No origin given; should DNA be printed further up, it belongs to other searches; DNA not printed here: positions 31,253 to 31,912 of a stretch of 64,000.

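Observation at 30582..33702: DsbA-like oxidoreductase followed by a VirB2/TrbC-like pilin candidate and a string of small secreted/membrane proteins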

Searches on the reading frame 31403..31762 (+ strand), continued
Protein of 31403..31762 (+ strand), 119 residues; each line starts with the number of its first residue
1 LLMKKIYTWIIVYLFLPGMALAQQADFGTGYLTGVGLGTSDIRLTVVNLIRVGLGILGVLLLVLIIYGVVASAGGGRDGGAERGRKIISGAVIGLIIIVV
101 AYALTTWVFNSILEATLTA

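Call 22: find_related_loci(query=A1, collection=genome_contigs, flank=10000)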
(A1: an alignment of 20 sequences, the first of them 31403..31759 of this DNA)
Query A1 (119 aa) in genome_contigs; peptide patterns used: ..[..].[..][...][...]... (x = any residue, [..] = any of these).
152 stretches matched a pattern; 117 encode a relative of the query (tblastn E <= 1e-3); the best 80 are kept; 80 distinct loci.
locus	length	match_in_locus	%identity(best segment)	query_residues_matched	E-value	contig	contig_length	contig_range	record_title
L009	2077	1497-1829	66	5-117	2e-38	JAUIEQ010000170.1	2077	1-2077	MAG: bacterium isolate 8_bin.40 NODE_51469_length_2077_cov_0.787692, whole genome shotgun sequence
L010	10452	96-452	57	1-116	7e-34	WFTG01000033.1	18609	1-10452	MAG: Patescibacteria group bacterium isolate S139_133 k151_432654, whole genome shotgun sequence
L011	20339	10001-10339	53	4-116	7e-27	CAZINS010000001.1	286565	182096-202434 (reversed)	MAG TPA_asm: uncultured Gammaproteobacteria bacterium isolate binchicken_co22_135 genome assembly, contig: NODE_13_lengt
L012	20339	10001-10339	51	4-116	1e-26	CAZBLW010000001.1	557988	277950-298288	MAG TPA_asm: uncultured Gammaproteobacteria bacterium isolate SRP193661_co2_55 genome assembly, contig: NODE_2_length_55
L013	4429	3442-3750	48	15-116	2e-22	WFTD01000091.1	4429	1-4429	MAG: Patescibacteria group bacterium isolate S139_126 k151_489669, whole genome shotgun sequence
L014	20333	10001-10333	46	10-119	3e-22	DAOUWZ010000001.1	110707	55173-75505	MAG TPA_asm: bacterium isolate CSMAG_888 CSMAG_888_k141_197792_length_110707_cov_29.0341, whole genome shotgun sequence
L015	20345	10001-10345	49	2-116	4e-20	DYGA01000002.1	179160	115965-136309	MAG TPA_asm: Candidatus Paceibacter sp. isolate BE2012_33_23 Afr_mines_BE2012_36_length_179160_cov_9_665811, whole genom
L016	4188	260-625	39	2-116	9e-18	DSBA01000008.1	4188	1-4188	MAG TPA_asm: Candidatus Uhrbacteria bacterium isolate SpSt-1161 Ga0129302_1014262, whole genome shotgun sequence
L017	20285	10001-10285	46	23-116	9e-18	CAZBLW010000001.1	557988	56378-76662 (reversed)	MAG TPA_asm: uncultured Gammaproteobacteria bacterium isolate SRP193661_co2_55 genome assembly, contig: NODE_2_length_55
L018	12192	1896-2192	45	20-116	4e-17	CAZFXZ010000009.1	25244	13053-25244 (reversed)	MAG TPA_asm: uncultured Gammaproteobacteria bacterium isolate binchicken_co347_63 genome assembly, contig: NODE_1057_len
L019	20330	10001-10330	40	17-116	4e-17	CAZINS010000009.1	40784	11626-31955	MAG TPA_asm: uncultured Gammaproteobacteria bacterium isolate binchicken_co22_135 genome assembly, contig: NODE_1015_len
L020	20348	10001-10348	38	3-117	4e-16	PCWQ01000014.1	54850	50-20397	MAG: Candidatus Komeilibacteria bacterium CG11_big_fil_rev_8_21_14_0_20_36_20 CG11_8_21_14_0.20_scaffold_210_c, whole ge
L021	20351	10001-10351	35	6-116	2e-15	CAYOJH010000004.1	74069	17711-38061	MAG TPA_asm: uncultured Gammaproteobacteria bacterium isolate SRP193066_co2_65 genome assembly, contig: NODE_103_length_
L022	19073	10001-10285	43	23-116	7e-17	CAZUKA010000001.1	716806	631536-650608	MAG TPA_asm: uncultured Gammaproteobacteria bacterium isolate SRP239054_co1_60 genome assembly, contig: NODE_1_length_71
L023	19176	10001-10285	42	23-116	2e-16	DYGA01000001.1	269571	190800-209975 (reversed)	MAG TPA_asm: Candidatus Paceibacter sp. isolate BE2012_33_23 Afr_mines_BE2012_14_length_269571_cov_10_026358, whole geno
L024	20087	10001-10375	39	3-116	3e-14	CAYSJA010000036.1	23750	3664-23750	MAG TPA_asm: uncultured Gammaproteobacteria bacterium isolate SRP067234_co1_274 genome assembly, contig: k99_855908, who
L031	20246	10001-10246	39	36-116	3e-13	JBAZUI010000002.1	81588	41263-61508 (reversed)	MAG: Patescibacteria group bacterium isolate SO_2017_GW1_224 NODE_1818_length_81588_cov_1.729613_OW334_2017, whole genom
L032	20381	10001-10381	31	5-117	5e-13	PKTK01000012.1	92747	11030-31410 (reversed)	MAG: Candidatus Parcubacteria bacterium isolate BM705 sc_115, whole genome shotgun sequence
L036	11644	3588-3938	39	3-112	1e-14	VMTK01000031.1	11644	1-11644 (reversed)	MAG: Candidatus Falkowbacteria bacterium isolate S3_17 k141_34297, whole genome shotgun sequence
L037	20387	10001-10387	30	3-112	1e-12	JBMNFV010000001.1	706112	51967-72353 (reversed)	MAG: Patescibacteria group bacterium isolate SBF912LR0FQ0006 contig_46519, whole genome shotgun sequence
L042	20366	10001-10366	34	3-110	4e-12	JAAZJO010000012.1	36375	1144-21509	MAG: Candidatus Falkowbacteria bacterium isolate AS21ysBPME_294 211169_AS21, whole genome shotgun sequence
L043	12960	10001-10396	34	2-116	4e-12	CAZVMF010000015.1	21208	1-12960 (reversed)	MAG TPA_asm: uncultured Gammaproteobacteria bacterium isolate SRP278252_co2_59 genome assembly, contig: NODE_5024_length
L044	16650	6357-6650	35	24-119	2e-12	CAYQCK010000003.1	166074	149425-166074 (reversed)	MAG TPA_asm: uncultured Gammaproteobacteria bacterium isolate binchicken_co20_219 genome assembly, contig: NODE_208_leng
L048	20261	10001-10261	39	31-116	8e-12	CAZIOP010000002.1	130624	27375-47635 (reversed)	MAG TPA_asm: uncultured Gammaproteobacteria bacterium isolate binchicken_co105_50 genome assembly, contig: NODE_128_leng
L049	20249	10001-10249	43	35-116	7e-12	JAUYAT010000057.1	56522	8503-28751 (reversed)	MAG: bacterium isolate C19_concoct.bin.47 C19_k141_21654, whole genome shotgun sequence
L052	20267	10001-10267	38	29-116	1e-11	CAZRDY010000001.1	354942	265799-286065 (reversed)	MAG TPA_asm: uncultured Gammaproteobacteria bacterium isolate SRP285395_co1_532 genome assembly, contig: NODE_10_length_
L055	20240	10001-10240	38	40-118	3e-11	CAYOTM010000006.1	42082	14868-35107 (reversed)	MAG TPA_asm: uncultured Gammaproteobacteria bacterium isolate SRP192927_co6_793 genome assembly, contig: NODE_1423_lengt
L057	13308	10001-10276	37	26-116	4e-11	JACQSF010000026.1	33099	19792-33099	MAG: Candidatus Uhrbacteria bacterium isolate NC_groundwater_1378_Ag_S-0.2um_51_101 S_p2_S4_coassembly_k141_2786637, who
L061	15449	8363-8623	34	28-113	4e-11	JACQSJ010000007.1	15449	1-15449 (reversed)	MAG: Candidatus Uhrbacteria bacterium isolate NC_groundwater_1382_Ag_S-0.2um_56_31 S_p2_S4_coassembly_k141_563355, whole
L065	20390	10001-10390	32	1-119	1e-10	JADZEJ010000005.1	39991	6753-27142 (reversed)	MAG: Candidatus Uhrbacteria bacterium isolate SJ814 c_000001151229, whole genome shotgun sequence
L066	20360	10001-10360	34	2-112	3e-10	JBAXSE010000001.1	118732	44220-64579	MAG: Candidatus Falkowbacteria bacterium isolate ELA601 MAG601_1, whole genome shotgun sequence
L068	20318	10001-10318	39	10-108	2e-10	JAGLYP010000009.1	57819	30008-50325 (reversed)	MAG: Candidatus Parcubacteria bacterium isolate RS_13_30 ZL320.bin.30.fa_9, whole genome shotgun sequence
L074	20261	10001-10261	35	16-108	1e-9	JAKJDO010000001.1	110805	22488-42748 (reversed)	MAG: Patescibacteria group bacterium isolate UR.bin108 UR_contig_237, whole genome shotgun sequence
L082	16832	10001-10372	30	4-116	3e-9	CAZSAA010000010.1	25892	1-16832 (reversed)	MAG TPA_asm: uncultured Gammaproteobacteria bacterium isolate SRP192927_co2_182 genome assembly, contig: NODE_2637_lengt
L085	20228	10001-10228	37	36-110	4e-9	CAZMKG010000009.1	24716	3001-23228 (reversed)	MAG TPA_asm: uncultured Gammaproteobacteria bacterium isolate SRP263991_co7_264 genome assembly, contig: NODE_2990_lengt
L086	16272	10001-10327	35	10-112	3e-9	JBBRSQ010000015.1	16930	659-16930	MAG: Patescibacteria group bacterium isolate La2_metabat2.105 La2_metabat2.105_K_1359608L16930_cov_30.7432, whole genome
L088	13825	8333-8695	28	2-115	4e-9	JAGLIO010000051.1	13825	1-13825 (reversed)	MAG: Candidatus Parcubacteria bacterium isolate RS_2_9 ROV157_2.bin.9.fa_51, whole genome shotgun sequence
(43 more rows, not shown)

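Call 27: search_protein_families(library=pfam, proteins=[L031:7446-8834:+, L022:15969-16697:-, L022:5016-5900:+, L037:8277-9878:-, L082:13553-14152:+, L052:3523-6114:-, L086:5473-6132:+, L048:13301-14617:+, L052:14692-16683:+, L055:77-2821:+], max_evalue=0.001)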
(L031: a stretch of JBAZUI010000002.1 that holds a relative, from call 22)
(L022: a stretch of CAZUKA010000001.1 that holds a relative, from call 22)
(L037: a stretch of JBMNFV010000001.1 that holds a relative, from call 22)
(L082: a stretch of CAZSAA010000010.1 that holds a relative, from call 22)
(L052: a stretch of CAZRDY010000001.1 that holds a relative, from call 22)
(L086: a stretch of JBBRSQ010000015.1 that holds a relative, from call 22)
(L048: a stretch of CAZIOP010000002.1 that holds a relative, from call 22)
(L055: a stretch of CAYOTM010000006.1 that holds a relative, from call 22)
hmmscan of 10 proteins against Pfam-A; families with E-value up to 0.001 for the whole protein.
L031:7446-8834:+ (462 aa): 2 families
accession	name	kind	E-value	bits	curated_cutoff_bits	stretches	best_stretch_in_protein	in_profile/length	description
PF01547.30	SBP_bac_1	-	3.1e-27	96.8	26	2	151-380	79-305/307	Bacterial extracellular solute-binding protein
PF13416.11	SBP_bac_8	-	5.1e-22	79.4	27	1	53-392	2-260/279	Bacterial extracellular solute-binding protein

L022:15969-16697:- (242 aa): 1 family
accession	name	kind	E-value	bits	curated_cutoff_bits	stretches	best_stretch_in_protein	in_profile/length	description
PF00535.33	Glycos_transf_2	-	4.5e-33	115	23.3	1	6-170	2-167/168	Glycosyl transferase family 2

L022:5016-5900:+ (294 aa): 1 family
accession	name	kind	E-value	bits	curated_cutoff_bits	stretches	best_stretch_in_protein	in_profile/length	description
PF00483.29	NTP_transferase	-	5.4e-23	82.3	21.2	1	12-271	2-238/245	Nucleotidyl transferase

L037:8277-9878:- (533 aa): 0 families

L082:13553-14152:+ (199 aa): 0 families

L052:3523-6114:- (863 aa): 2 families
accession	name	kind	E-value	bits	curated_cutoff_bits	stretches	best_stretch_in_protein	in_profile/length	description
PF00912.28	Transgly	-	1.7e-60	203.9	27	1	100-273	4-177/178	Transglycosylase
PF00905.27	Transpeptidase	-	9.1e-26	91.2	22.1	1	364-641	3-298/299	Penicillin binding protein transpeptidase domain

L086:5473-6132:+ (219 aa): 3 families
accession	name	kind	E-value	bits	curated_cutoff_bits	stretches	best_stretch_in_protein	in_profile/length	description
PF13413.12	HTH_25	-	1.3e-17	63.8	24.6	1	19-79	2-62/62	Helix-turn-helix domain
PF09136.16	Glucodextran_B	-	4.8e-10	39.7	27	1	140-218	1-81/83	Glucodextranase, domain B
PF12844.13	HTH_19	-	2.3e-07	31.1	30.2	1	16-81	1-60/64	Helix-turn-helix domain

L048:13301-14617:+ (438 aa): 5 families
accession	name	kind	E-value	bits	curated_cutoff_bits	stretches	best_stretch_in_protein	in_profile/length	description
PF08529.16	NusA_N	-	1.8e-33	115.7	23.8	1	3-168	1-119/119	NusA N-terminal domain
PF13184.12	KH_5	-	3.6e-29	101.1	27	1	273-340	1-68/69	NusA-like KH domain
PF00575.29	S1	-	2.9e-05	24.8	22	1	175-230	1-63/74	S1 RNA binding domain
PF00013.35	KH_1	-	5.4e-05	23.3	21.5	0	291-327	11-50/66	KH domain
PF23095.1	KH_NusA_C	-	7.3e-05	23.2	34.2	1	350-381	3-34/59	Transcription termination/antitermination protein NusA, KH domain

L052:14692-16683:+ (663 aa): 1 family
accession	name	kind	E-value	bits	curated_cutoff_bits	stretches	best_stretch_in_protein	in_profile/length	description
PF03030.21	H_PPase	-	6.6e-274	910.9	29.7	1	14-658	2-645/645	Inorganic H+ pyrophosphatase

L055:77-2821:+ (914 aa): 1 family
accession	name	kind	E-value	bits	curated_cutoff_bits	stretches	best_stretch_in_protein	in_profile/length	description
PF02463.25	SMC_N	-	3.8e-25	89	40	1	412-899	91-219/220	RecF/RecN/SMC N terminal domain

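Call 39: predict_structure(alignment_id=A1)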
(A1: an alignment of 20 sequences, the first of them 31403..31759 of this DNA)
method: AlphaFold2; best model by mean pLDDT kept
length: 119 residues; sequences in the alignment: 20
mean_pLDDT: 76.8   pTM: 0.53
mean pLDDT of the five models: 76.8, 76.1, 71.8, 70.8, 69.9
residues with pLDDT >= 90: 34; 70-90: 49; 50-70: 25; < 50: 11
segments of 3 or more residues with pLDDT < 50: 29-32, 34-38
pLDDT, mean of each block of 10 residues (from residue 1): 69 69 51 49 80 92 91 74 89 94 88 75
secondary structure, 60 per line:
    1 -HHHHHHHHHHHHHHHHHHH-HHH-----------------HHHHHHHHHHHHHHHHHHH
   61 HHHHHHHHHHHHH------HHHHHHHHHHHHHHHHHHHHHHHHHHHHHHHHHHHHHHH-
elements in order: H2-20 H42-73 H80-118

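Call 41: fold_search(model_id=the predicted structure, library=pdb)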
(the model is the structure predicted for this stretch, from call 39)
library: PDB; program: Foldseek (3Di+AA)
matches with E <= 10: 95; with E <= 0.001: 0
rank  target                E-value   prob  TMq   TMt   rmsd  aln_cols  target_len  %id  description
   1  7d3u_F                2.0e+00  0.80  0.42  0.58  10.8        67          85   21  Structure of Mrp complex from Dietzia sp. DQ12-45-1b (released 2020-12-09)
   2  7a0g_III              2.2e+00  0.84  0.50  0.20   1.9        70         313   16  Structure of the SmhB pore of the tripartite alpha-pore forming toxin, Smh, from Serratia marcescens. (released 2021-03-31)
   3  8vu3_L                2.3e+00  0.13  0.26  0.21   7.8        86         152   16  Cryo-EM structure of cyanobacterial PSI with bound platinum nanoparticles (released 2024-10-30)
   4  9ftm_G                2.6e+00  0.85  0.54  0.69   2.3        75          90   16  Asgard ESCRT-IIIB membrane-bound protofilament structure (released 2025-04-16)
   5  7uq2_D                3.3e+00  0.47  0.48  0.64   6.6        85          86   13  Vs.4 from T4 phage in complex with cGAMP (released 2023-02-08)
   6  3nvo_A                3.5e+00  0.54  0.54  0.27   7.6        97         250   18  The Soluble Domain Structure of the ZntB Zn2+ Efflux System (released 2011-03-23)
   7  6cfw_B                3.5e+00  0.35  0.33  0.46  16.4        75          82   12  cryoEM structure of a respiratory membrane-bound hydrogenase (released 2018-05-23)
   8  6wn1_D                3.5e+00  0.25  0.47  0.27   8.5       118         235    9  Plasmodium vivax reticulocyte binding protein 2b (PvRBP2b) bound to human monoclonal antibody 241242 (released 2021-01-27)
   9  4o9p_A                3.7e+00  0.23  0.44  0.53   5.3       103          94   14  Crystal structure of Thermus thermophilis transhydrogeanse domain II dimer SeMet derivative (released 2014-06-11)
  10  8tv0_A                3.7e+00  0.16  0.40  0.03  24.5       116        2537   14  XptA2 wild type (released 2023-09-27)
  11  5uhq_A                3.9e+00  0.38  0.40  0.51  18.7       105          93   13  Structure of a SemiSWEET Q20A mutant (released 2017-08-02)
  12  6cnn_A                4.2e+00  0.30  0.53  0.19  21.2       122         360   11  Cryo-EM structure of the human SK4/calmodulin channel complex in the Ca2+ bound state I (released 2018-05-02)
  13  3mq1_A                4.2e+00  0.16  0.38  0.43   8.7       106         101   11  Crystal Structure of Dust Mite Allergen Der p 5 (released 2010-06-02)
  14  6bpe_J                4.2e+00  0.15  0.42  0.20   7.9       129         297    9  Plasmodium vivax reticulocyte binding protein 2b (PvRBP2b) bound to monoclonal antibody 6H1 (released 2018-06-20)
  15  7a0g_EEE              4.2e+00  0.14  0.32  0.15   5.3        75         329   13  Structure of the SmhB pore of the tripartite alpha-pore forming toxin, Smh, from Serratia marcescens. (released 2021-03-31)
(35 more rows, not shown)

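Call 46: search_protein_families(library=ncbifam, proteins=[L001:7291-8481:+, L001:4065-4691:+, L001:6663-7154:-, L001:2692-4068:+, L001:6121-6600:+], max_evalue=0.001)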
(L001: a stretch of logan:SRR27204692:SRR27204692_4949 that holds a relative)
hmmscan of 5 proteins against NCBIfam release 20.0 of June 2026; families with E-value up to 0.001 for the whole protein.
L001:7291-8481:+ (396 aa): 18 families
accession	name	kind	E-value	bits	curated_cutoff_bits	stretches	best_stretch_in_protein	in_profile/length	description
TIGR02533.1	type_II_gspE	equivalog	5.5e-151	503.5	630.25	1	3-392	96-486/486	type II secretion system ATPase GspE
TIGR02538.1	type_IV_pilB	equivalog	2.9e-144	481.7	675.65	1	5-393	170-563/564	type IV-A pilus assembly ATPase PilB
NF007755.0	PRK10436.1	equivalog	2.5e-131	438.6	617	1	4-392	73-459/465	type II secretion system protein GspE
NF053534.1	T4PilAsmATPsTfpB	equivalog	6.6e-128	427.6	850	1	14-392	199-582/584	type IV pilus assembly ATPase TfpB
NF041000.1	ATPase_ComGA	equivalog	5.2e-70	235.5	300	1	22-287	2-266/267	competence type IV pilus ATPase ComGA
TIGR01420.1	pilT_fam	subfamily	1.5e-53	182.3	319.1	1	21-286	3-268/343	PilT/PilU family type 4a pilus ATPase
TIGR02525.1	plasmid_TraJ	equivalog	1.3e-26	93.5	368.3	1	139-280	139-288/372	plasmid transfer ATPase TraJ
TIGR02524.1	dot_icm_DotB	equivalog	5.2e-19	68.7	463.3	1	148-265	132-258/358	Dot/Icm type IV secretion system ATPase DotB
NF058587.1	archaellum_moto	equivalog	6.9e-17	61.4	550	1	153-256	278-386/527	archaellum flagellar ATPase motor FlaI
TIGR02782.1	TrbB_P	equivalog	3.8e-13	49.4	304.55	1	136-268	123-257/303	P-type conjugative transfer ATPase TrbB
TIGR02788.1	VirB11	equivalog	1.1e-12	47.7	249.95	1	153-268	147-267/308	P-type DNA transfer ATPase VirB11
NF053672.1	bindosome_BasE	exception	1.8e-12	46.8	1000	1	154-303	274-428/512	bindosome assembly system ATPase subunit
NF010469.0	PRK13894.1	subfamily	3.7e-11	42.9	508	1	134-265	134-266/320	conjugal transfer ATPase TrbB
TIGR03819.1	heli_sec_ATPase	hypoth_equivalog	6.2e-11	42.1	373.15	1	117-285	144-319/340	TadA family conjugal transfer-associated ATPase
NF010407.0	PRK13833.1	subfamily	1.6e-09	37.7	499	1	134-269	129-265/323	conjugal transfer protein TrbB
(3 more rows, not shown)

L001:4065-4691:+ (208 aa): 0 families

L001:6663-7154:- (163 aa): 0 families

L001:2692-4068:+ (458 aa): 2 families
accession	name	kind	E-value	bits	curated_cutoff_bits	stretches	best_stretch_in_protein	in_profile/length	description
NF053763.1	ABCarbgalBndGanS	equivalog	2.1e-05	23.5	700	0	156-423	131-376/420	galactooligosaccharide ABC transporter substrate-binding protein GanS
TIGR03850.1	bind_CPR_0540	equivalog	6.1e-05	21.8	299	1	5-194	4-181/437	carbohydrate ABC transporter substrate-binding protein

L001:6121-6600:+ (159 aa): 1 family
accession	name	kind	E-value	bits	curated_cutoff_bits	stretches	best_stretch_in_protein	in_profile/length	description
NF045849.1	ICE_MMCAP2_0565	equivalog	9.1e-09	34.9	40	1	84-151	12-79/80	Mbov_0395 family pilin-like conjugal transfer protein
